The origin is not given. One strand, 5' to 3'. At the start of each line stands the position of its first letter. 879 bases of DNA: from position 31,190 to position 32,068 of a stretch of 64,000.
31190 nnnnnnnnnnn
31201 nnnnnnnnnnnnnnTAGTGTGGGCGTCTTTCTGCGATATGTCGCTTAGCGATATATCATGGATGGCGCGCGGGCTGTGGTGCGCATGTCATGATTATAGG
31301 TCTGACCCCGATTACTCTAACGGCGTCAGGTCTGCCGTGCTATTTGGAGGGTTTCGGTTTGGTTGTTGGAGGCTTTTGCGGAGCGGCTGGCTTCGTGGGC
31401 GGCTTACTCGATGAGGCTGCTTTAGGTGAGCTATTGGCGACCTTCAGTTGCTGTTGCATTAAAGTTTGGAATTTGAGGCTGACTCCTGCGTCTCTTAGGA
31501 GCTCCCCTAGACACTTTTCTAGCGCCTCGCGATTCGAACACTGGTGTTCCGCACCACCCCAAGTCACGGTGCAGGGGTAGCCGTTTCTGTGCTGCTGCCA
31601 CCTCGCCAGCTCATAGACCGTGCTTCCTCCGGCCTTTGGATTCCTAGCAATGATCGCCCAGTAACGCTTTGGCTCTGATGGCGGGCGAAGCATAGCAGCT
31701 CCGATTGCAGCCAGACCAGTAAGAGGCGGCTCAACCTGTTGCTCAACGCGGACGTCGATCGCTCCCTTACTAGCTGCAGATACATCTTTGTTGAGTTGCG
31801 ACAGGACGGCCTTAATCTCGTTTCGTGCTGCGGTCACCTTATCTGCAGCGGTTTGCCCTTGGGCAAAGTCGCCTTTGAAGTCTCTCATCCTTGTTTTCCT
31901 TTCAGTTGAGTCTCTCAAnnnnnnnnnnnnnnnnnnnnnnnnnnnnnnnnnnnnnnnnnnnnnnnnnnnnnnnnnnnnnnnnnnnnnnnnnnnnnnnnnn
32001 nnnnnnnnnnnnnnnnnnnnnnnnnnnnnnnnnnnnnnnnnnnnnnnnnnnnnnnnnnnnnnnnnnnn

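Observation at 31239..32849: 1.6-kb low-GC two-gene cassette (EEP-family nuclease/phosphatase + unknown Lys/Pro-tailed protein) flanked by identical 11-bp direct repeats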

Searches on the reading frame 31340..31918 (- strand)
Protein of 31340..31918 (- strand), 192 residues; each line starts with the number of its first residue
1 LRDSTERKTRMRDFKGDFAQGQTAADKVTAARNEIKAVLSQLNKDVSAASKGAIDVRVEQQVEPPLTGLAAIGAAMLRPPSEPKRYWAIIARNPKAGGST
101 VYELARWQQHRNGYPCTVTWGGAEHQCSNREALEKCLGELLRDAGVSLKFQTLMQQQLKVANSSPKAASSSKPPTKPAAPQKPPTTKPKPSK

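Call 5: search_protein_families(library=pfam, proteins=[window:31340-31918:-], max_evalue=0.01)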
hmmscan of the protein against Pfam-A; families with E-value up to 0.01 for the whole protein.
window:31340-31918:- (192 aa): 0 families

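Call 6: search_protein_families(library=padloc, proteins=[window:31340-31918:-], max_evalue=1)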
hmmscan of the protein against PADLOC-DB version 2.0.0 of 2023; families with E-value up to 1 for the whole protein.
window:31340-31918:- (192 aa): 0 families

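Call 7: search_protein_families(library=ncbifam, proteins=[window:31340-31918:-], max_evalue=1)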
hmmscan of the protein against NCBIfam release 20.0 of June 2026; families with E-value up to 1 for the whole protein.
window:31340-31918:- (192 aa): 0 families

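Call 8: search_protein_families(library=phrogs, proteins=[window:31340-31918:-], max_evalue=1)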
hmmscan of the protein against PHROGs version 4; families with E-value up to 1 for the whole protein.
window:31340-31918:- (192 aa): 1 family
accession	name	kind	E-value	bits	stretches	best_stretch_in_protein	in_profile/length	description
phrog_18519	-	unknown function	0.1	14.1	1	111-180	7-79/99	-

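Call 10: find_homologous_proteins(query=window:31340-31918:-, max_evalue=0.001)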
Query window:31340-31918:- (192 aa): 2 proteins with E <= 0.001 among 426 candidates.
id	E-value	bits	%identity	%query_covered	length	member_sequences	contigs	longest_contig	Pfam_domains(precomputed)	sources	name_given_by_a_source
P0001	4.2e-115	400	100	95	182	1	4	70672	-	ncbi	ncbi:MAG: hypothetical protein ACLPT4_09010 [Verrucomicrobiia bacterium]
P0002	4.8e-68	246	65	95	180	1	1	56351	-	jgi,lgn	jgi:hypothetical protein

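Call 12: find_encoding_contigs(protein=P0002, flank=10000, max_places=4)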
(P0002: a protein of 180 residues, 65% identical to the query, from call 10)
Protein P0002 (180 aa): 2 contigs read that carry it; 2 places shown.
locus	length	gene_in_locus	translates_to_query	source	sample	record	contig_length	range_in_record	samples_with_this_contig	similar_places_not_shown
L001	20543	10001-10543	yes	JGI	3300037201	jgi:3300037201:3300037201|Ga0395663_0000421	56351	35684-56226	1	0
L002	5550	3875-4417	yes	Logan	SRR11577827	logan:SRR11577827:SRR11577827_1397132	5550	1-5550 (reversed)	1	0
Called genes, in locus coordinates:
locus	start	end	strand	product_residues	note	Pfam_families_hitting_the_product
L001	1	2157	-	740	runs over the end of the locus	PF02055:Glyco_hydro_30, PF17189:Glyco_hydro_30C, PF03422:CBM_6, PF18099:CBM_35_2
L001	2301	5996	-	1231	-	PF07679:I-set (faint), PF13927:Ig_3 (faint), PF00150:Cellulase, PF17892:Cadherin_5, PF17963:Big_9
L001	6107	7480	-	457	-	PF00589:Phage_integrase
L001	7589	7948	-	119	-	-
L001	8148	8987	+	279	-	PF18863:AbiJ_NTD4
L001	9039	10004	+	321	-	PF19580:Exo_endo_phos_3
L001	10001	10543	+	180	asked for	-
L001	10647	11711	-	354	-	PF23343:REP_ORF2-G2P (weak)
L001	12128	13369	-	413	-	PF05977:MFS_3, PF07690:MFS_1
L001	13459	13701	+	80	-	-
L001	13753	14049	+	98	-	-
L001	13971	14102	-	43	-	-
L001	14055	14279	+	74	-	PF00196:GerE, PF08281:Sigma70_r4_2 (weak)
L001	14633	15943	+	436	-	PF02502:LacAB_rpiB, PF01791:DeoC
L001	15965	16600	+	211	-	PF27545:CsoS1D_N, PF00936:BMC (faint)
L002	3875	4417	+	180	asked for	-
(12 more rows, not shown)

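Call 13: find_encoding_contigs(protein=P0001, flank=10000, max_places=6)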
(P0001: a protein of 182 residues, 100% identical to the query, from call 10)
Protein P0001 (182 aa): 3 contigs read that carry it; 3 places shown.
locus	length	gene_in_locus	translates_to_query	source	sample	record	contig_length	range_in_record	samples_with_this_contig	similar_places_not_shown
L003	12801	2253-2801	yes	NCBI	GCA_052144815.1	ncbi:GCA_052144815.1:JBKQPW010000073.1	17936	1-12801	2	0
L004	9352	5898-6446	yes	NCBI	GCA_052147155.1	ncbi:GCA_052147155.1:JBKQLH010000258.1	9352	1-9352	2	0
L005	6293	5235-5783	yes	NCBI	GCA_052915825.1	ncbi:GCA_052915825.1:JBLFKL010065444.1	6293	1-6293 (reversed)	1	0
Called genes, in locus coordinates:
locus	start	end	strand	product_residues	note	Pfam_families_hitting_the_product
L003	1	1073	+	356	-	PF07670:Gate, PF07664:FeoB_C, PF07670:Gate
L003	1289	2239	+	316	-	PF19580:Exo_endo_phos_3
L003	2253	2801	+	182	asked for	-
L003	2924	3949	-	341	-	-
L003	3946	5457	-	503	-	PF01654:Cyt_bd_oxida_I, PF00034:Cytochrom_C (faint), PF13442:Cytochrome_CBB3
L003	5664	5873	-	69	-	-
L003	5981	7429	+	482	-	PF07396:Porin_O_P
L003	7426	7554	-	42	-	-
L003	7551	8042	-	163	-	-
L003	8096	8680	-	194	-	-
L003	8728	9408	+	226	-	PF00072:Response_reg, PF00486:Trans_reg_C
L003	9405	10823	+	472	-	PF00672:HAMP (weak), PF00512:HisKA, PF02518:HATPase_c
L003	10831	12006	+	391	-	PF25919:BSH_CusB, PF25917:BSH_RND, PF25973:BSH_CzcB, PF25954:Beta-barrel_RND_2, PF25967:RND-MFP_C (weak)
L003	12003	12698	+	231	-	PF03737:RraA-like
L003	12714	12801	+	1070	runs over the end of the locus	PF00873:ACR_tran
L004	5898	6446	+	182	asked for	-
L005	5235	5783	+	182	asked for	-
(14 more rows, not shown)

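Call 36: find_homologous_proteins(query=A5, max_evalue=0.001)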
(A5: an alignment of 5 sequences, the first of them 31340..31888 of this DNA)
Query A5 (5 sequences) (182 aa, profile of the alignment): 28 proteins with E <= 0.001 among 8000 candidates.
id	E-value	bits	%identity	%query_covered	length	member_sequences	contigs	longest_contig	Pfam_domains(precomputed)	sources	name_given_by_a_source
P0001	2.2e-75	270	100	100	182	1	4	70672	-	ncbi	ncbi:MAG: hypothetical protein ACLPT4_09010 [Verrucomicrobiia bacterium]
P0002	6.2e-74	265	65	100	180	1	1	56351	-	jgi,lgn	jgi:hypothetical protein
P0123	9.4e-69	248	36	80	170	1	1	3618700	-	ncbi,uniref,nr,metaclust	ncbi:hypothetical protein [Geobacter pickeringii]|uniref:Uncharacterized protein n=1 Tax=Geobacter p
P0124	9.9e-64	232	40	80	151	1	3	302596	-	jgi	jgi:hypothetical protein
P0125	1.0e-51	193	41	73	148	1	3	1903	-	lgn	-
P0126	1.8e-50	189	39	82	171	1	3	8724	-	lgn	-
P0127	1.6e-49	186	34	97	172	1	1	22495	-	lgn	-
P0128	2.5e-49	185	39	79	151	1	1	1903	-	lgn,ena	-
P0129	3.8e-48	181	40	79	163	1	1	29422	-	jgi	jgi:hypothetical protein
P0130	3.9e-48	181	39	81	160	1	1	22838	-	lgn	-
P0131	3.9e-48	181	39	80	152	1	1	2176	-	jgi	jgi:hypothetical protein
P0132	1.1e-46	177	35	81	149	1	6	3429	-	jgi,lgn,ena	jgi:hypothetical protein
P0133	9.0e-46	174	39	81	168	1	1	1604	-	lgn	-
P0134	1.9e-45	173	44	79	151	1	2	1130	-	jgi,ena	jgi:hypothetical protein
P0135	2.0e-45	172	39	79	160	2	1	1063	-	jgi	jgi:hypothetical protein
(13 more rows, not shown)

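Call 38: search_solved_structures(query=A5, max_evalue=10)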
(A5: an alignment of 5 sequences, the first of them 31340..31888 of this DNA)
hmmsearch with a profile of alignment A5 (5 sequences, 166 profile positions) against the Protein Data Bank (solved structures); distinct sequences matched with E-value up to 10: 6.
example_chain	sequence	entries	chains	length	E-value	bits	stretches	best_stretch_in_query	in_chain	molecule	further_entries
3onr_A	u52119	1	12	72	0.085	15.9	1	12-49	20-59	PROTEIN TRANSPORT PROTEIN SECE2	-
4hhu_A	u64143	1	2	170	0.19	14.7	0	119-134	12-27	OR280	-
4nez_A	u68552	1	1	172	0.29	14.1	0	119-134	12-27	Engineered protein OR276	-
4ney_A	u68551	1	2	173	0.29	14.1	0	119-134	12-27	Engineered protein OR277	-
9hig_L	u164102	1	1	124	0.96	12.4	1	56-115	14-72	Small ribosomal subunit protein uS12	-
3l8d_A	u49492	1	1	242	1.1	12.3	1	55-111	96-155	Methyltransferase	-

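Call 50: search_protein_representatives(alignment_id=A6)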
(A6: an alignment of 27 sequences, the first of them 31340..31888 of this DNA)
Query: 27 sequences, 151 profile positions. Proteins with E-value up to 0.001 (for the whole library): 823; up to 1e-10: 544; up to 1e-30: 123. The best 150 are listed.
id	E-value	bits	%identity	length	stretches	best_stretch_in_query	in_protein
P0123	7.4e-53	195.0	-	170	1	1-150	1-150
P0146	3.4e-52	192.8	-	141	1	1-151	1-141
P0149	5.4e-51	188.9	-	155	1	1-150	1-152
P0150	4.0e-49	182.9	-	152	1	1-151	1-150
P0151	3.7e-47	176.5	-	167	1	1-150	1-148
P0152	4.3e-46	173.0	-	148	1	1-149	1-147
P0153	6.1e-46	172.5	-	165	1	1-150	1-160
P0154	1.2e-45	171.5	-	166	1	1-150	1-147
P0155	1.5e-45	171.2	-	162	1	1-150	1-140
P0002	2.9e-45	170.3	-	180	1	1-150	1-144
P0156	1.8e-44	167.8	-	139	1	1-150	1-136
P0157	2.0e-44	167.6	-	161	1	1-149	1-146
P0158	2.1e-44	167.6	-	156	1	1-149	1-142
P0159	3.7e-44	166.7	-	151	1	1-150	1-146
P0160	9.2e-44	165.5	-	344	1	1-150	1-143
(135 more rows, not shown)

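Call 56: predict_structure(alignment_id=A6)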
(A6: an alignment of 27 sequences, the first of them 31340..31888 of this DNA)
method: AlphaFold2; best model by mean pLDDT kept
length: 182 residues; sequences in the alignment: 27
mean_pLDDT: 81.9   pTM: 0.66
mean pLDDT of the five models: 81.9, 79.2, 79.0, 78.5, 74.8
residues with pLDDT >= 90: 85; 70-90: 51; 50-70: 37; < 50: 9
segments of 3 or more residues with pLDDT < 50: 159-162
pLDDT, mean of each block of 10 residues (from residue 1): 77 88 92 94 93 76 65 90 86 94 88 93 95 94 80 53 52 65 72
secondary structure, 60 per line:
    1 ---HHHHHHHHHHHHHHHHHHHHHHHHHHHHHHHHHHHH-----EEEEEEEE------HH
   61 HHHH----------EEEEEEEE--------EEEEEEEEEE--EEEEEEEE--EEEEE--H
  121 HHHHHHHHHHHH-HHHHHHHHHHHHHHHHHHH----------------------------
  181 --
elements in order: H4-39 E45-52 H59-64 E75-82 E91-100 E103-110 E113-117 H120-132 H134-152

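Call 86: fold_search(model_id=the predicted structure, library=viral)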
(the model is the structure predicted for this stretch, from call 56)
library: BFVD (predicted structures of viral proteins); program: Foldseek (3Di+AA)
matches with E <= 10: 673; with E <= 0.001: 0
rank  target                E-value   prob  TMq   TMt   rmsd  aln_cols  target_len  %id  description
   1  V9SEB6                2.5e-03  0.98  0.30  0.38  13.3       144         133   13  Uncharacterized protein [Tunisvirus fontaine2]
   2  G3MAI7                1.1e-02  0.97  0.32  0.47   8.3       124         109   13  Gp446 [Bacillus phage G]
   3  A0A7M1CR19            1.1e-02  0.66  0.22  0.28  11.7       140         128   11  (no name in the UniProt tables at hand)
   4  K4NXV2                1.2e-02  1.00  0.48  0.74   6.5       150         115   12  Uncharacterized protein [Acinetobacter phage vB_AbaM-IME-AB2]
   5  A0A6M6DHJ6            1.7e-02  0.35  0.20  0.20  25.4       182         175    9  (no name in the UniProt tables at hand)
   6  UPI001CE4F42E         2.0e-02  0.89  0.34  0.38  11.8       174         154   13  (no name look-up for this kind of identifier)
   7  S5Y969                2.3e-02  0.44  0.21  0.19  14.5       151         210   10  Uncharacterized protein [Mycobacterium phage Catdawg]
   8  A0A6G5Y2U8            3.8e-02  0.51  0.25  0.18  24.0       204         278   13  (no name in the UniProt tables at hand)
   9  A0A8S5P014            4.5e-02  0.12  0.15  0.14  12.0       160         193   11  Uncharacterized protein [Myoviridae sp. ctLnO19]
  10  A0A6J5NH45            4.8e-02  0.18  0.17  0.19  16.5       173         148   10  Uncharacterized protein [uncultured Caudovirales phage]
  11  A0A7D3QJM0            5.1e-02  0.25  0.18  0.15  25.7       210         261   11  (no name in the UniProt tables at hand)
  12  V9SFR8                5.5e-02  0.84  0.33  0.36   8.5       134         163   10  Uncharacterized protein [Tunisvirus fontaine2]
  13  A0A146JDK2            6.2e-02  0.41  0.25  0.21  13.9       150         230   11  (no name in the UniProt tables at hand)
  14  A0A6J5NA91            6.2e-02  0.20  0.18  0.18  13.0       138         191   13  Uncharacterized protein [uncultured Caudovirales phage]
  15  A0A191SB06            7.0e-02  0.66  0.24  0.25  10.3       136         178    8  (no name in the UniProt tables at hand)
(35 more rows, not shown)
